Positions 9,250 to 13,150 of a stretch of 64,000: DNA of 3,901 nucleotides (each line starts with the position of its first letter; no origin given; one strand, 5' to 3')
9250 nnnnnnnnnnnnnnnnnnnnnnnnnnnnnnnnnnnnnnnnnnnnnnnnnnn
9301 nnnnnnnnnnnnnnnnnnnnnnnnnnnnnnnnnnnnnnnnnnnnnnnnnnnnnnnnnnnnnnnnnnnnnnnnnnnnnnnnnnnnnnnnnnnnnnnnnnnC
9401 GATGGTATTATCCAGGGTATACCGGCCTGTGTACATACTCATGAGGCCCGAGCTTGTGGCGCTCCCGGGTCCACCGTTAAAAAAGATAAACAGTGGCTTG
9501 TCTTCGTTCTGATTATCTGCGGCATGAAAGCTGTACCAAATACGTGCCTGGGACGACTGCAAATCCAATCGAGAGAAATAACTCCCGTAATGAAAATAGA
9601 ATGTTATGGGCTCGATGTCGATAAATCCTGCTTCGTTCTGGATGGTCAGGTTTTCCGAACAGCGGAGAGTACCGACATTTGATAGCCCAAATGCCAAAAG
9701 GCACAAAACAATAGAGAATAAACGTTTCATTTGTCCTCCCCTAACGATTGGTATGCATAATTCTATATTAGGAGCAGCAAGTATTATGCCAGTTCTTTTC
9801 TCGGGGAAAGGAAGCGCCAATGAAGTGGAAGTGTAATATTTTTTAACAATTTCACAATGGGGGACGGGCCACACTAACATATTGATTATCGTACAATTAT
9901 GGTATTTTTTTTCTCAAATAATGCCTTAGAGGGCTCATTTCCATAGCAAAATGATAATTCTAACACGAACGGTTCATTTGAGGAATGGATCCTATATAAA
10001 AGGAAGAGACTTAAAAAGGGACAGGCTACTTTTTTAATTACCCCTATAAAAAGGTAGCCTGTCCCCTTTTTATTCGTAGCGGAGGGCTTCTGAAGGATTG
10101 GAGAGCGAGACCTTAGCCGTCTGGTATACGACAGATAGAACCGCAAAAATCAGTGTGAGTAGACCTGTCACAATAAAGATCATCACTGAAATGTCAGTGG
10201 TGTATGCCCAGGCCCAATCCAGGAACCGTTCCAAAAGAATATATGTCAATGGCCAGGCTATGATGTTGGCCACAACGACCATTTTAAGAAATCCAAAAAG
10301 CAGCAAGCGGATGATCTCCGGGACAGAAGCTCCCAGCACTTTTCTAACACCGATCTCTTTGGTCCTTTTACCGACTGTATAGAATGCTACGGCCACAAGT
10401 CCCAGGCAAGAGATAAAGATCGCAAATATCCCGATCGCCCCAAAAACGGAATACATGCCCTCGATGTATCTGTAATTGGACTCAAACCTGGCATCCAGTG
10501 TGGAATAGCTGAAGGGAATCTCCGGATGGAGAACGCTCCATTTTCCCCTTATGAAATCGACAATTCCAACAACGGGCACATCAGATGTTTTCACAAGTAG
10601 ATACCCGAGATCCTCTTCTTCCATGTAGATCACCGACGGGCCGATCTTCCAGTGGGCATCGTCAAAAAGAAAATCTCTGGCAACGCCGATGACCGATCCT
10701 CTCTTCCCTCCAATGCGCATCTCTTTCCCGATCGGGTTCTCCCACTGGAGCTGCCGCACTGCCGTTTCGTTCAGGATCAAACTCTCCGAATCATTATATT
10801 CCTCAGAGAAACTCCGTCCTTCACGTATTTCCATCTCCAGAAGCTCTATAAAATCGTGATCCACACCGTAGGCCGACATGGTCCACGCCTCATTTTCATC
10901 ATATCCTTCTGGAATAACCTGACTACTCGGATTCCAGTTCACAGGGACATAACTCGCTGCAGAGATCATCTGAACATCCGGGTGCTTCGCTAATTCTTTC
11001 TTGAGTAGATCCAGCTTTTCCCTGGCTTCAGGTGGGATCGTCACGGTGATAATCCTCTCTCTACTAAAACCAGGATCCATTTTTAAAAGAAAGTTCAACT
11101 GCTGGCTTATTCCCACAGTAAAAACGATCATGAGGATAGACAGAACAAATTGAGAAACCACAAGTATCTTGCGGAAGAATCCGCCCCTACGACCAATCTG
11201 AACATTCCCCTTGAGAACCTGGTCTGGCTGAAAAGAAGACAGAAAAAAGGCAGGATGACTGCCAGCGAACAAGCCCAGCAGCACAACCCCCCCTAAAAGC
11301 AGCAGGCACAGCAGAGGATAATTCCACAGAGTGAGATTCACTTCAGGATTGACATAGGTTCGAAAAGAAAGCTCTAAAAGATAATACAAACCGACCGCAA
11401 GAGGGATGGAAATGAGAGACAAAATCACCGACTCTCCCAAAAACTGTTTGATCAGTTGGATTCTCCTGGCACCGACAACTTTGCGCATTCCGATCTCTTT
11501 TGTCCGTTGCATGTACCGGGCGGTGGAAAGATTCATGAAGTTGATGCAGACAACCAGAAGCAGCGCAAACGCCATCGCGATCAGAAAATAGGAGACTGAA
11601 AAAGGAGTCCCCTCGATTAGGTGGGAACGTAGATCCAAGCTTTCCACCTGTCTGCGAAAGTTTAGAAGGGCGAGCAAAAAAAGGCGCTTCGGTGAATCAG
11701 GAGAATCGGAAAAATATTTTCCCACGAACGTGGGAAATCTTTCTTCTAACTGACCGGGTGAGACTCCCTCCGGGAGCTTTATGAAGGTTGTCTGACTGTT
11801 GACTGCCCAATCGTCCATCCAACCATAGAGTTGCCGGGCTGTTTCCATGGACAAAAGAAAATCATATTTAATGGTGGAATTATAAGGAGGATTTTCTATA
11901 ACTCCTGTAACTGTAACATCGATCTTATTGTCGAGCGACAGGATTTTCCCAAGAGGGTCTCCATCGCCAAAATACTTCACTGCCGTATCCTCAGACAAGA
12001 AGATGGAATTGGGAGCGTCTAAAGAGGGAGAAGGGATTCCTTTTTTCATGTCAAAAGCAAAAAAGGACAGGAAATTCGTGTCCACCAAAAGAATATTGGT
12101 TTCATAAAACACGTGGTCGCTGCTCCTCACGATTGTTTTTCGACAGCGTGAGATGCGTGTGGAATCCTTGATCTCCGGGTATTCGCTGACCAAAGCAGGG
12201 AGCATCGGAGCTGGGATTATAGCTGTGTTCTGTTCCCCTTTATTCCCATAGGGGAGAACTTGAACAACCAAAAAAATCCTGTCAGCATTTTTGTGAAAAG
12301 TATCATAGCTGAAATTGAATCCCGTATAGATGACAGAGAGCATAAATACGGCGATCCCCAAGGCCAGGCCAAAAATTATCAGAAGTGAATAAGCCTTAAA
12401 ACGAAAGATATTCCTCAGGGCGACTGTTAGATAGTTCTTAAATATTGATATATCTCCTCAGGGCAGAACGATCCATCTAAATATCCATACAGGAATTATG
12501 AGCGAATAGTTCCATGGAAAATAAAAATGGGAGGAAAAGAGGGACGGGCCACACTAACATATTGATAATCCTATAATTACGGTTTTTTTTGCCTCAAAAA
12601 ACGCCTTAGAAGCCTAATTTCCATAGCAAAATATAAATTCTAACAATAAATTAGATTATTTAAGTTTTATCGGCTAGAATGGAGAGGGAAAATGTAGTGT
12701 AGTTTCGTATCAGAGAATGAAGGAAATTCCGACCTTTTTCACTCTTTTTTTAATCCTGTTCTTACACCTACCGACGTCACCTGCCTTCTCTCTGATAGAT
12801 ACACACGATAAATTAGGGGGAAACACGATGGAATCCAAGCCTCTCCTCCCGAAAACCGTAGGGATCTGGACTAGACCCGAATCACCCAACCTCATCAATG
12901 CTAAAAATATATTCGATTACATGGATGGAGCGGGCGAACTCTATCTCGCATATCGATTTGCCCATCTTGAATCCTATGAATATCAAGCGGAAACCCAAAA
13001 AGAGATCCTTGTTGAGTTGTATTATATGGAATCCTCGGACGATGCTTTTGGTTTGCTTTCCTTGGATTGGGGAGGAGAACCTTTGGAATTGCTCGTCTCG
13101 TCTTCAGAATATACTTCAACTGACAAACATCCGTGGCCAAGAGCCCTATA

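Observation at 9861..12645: ~105-nt conserved non-coding element upstream of two adjacent minus-strand operons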

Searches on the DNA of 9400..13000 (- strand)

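Call 6: search_rna_families(source=window, start=9400, end=13000, threshold=evalue, max_evalue=10)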
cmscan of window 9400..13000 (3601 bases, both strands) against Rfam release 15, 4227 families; matches with E-value up to 10: 9.
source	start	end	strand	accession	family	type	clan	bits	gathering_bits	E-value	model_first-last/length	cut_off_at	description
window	10014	10067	-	RF02592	Spy392987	Gene; antisense;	-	23.5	47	0.53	1-63/63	no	S. pyogenes antisense RNA 392987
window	9971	10072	+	RF04339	Plastid-psbJ-3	Cis-reg;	CL00152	22.6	61.7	1.4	1-125/125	no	Plastid-psbJ-3 3UTR RNA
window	12131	12241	+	RF03066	COG3610-DE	Gene; sRNA;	-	22.4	73.5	0.53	1-116/116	no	COG3610-DE RNA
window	10974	11210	-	RF01992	VIS1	Gene; lncRNA;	-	22.3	100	1.5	1-202/202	no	Viral integration site 1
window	10004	10078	+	RF04246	MIR169_8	Gene; miRNA;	CL00098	21.2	107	1.4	1-137/137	no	MIR169_8 microRNA precursor family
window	10019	10064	+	RF03941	mir-3158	Gene; miRNA;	-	19.4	97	5.2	1-81/81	no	mir-3158 microRNA precursor family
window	11334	11381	+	RF02925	6A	Gene; sRNA;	-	18.3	41.2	7.7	1-52/52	no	6A RNA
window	10018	10065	-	RF03560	mir-3926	Gene; miRNA;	-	18.3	82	9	1-63/63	no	mir-3926 microRNA precursor family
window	10018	10065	+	RF04269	mir-373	Gene; miRNA;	-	18.2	69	7.6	1-69/69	no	mir-373 microRNA precursor family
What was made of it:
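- On Any Rfam RNA family (riboswitch, leader, sRNA): Region 9400-13000 at E<=10 gave nothing overlapping E (call 6).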

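Call 80: search_dna_similar(query=window:9856-9970:-, collection=plasmids, mode=distant, max_evalue=0.01, max_rows=5)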
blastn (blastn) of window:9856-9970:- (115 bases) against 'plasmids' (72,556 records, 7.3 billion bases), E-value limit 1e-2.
No match.

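Call 81: search_dna_similar(query=window:9856-9970:-, collection=phages, mode=distant, max_evalue=0.01, max_rows=5)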
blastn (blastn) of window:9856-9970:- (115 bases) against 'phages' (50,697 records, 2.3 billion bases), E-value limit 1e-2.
No match.
